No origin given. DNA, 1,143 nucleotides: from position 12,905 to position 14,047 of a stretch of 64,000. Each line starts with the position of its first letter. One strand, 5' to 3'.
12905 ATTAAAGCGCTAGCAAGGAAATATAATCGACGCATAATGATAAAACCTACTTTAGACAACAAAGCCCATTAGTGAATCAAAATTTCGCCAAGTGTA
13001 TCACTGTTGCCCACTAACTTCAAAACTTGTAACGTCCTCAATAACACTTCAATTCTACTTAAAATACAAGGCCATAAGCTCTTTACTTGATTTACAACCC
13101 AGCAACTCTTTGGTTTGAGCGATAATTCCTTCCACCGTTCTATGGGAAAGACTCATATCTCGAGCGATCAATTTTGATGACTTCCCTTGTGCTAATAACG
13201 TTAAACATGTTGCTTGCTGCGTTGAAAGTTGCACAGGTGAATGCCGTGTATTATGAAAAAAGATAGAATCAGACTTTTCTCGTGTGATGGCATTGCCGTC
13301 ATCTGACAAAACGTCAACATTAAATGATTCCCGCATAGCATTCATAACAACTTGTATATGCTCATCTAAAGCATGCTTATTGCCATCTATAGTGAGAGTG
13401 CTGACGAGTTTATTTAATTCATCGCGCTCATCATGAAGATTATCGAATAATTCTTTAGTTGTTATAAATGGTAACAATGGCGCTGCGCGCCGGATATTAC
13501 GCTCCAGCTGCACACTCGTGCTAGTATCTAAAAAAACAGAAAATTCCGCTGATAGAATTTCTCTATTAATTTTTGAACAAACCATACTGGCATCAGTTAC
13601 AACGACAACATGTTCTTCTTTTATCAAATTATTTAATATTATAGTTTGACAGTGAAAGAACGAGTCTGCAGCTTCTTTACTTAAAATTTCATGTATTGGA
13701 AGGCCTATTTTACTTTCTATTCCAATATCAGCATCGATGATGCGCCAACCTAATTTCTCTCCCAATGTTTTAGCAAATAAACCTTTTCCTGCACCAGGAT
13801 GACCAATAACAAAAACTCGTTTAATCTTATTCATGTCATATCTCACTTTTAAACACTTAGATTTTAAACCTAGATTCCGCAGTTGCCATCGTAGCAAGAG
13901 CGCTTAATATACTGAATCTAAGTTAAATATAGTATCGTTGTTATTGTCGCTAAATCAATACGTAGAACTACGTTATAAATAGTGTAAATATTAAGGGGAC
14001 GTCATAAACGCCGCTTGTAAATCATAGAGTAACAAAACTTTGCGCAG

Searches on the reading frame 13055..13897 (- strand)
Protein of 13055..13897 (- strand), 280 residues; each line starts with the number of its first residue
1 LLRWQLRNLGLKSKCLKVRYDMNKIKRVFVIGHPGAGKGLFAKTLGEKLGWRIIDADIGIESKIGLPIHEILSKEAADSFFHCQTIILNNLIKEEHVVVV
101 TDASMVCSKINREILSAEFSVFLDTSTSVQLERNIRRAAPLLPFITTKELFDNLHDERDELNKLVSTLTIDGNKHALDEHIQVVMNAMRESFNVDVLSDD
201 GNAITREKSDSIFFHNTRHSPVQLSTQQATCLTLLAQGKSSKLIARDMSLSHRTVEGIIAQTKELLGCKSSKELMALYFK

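Call 34: search_protein_families(library=ncbifam, proteins=[window:13055-13897:-], max_evalue=0.01)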
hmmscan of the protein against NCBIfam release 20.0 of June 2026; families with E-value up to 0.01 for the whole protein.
window:13055-13897:- (280 aa): 20 families
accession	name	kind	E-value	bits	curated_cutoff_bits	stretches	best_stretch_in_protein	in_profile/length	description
NF003456.0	PRK05057.1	equivalog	8.7e-18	64.8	195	1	22-179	1-161/173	shikimate kinase AroK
NF040667.1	hom_kin_desulfo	exception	2.9e-16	59.8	197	1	28-188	3-162/163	homoserine kinase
NF010556.0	PRK13951.1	equivalog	1.3e-15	57.2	560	1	27-176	2-147/492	bifunctional shikimate kinase AroK/3-dehydroquinate synthase AroB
NF002988.0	PRK03731.1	equivalog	2.1e-15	56.9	161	1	26-190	3-170/174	shikimate kinase AroL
NF010555.0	PRK13949.1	equivalog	2.1e-14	54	180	1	26-188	2-169/175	shikimate kinase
NF010552.0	PRK13946.1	equivalog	2.8e-14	53.2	186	1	23-191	21-190/198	shikimate kinase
NF010553.0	PRK13947.1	equivalog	3.7e-12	46.8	204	1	26-188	2-165/173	shikimate kinase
NF006015.0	PRK08154.1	subfamily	1.2e-09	37.7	204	1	20-190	131-304/314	anaerobic benzoate catabolism transcriptional regulator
NF010554.0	PRK13948.1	equivalog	3e-09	36.7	217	1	28-176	13-161/192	shikimate kinase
NF006610.0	PRK09169.1-4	subfamily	4e-08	30.3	4299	1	27-162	2867-3004/3056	hypothetical protein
NF010627.0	PRK14021.1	equivalog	6.8e-06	24.8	565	1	24-185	5-171/542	bifunctional shikimate kinase/3-dehydroquinate synthase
NF052445.1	RespRegMctR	equivalog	1.2e-05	24.8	300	1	209-275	130-196/205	two-component system response regulator MctR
TIGR03574.1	selen_PSTK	equivalog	2.7e-05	23.8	290.5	1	30-191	4-170/249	L-seryl-tRNA(Sec) kinase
NF001866.0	PRK00625.1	equivalog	0.00011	22.4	142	1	26-167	1-145/173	shikimate kinase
NF005994.0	PRK08118.1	equivalog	0.00045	20.3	215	1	26-137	2-99/172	DNA topology modulation protein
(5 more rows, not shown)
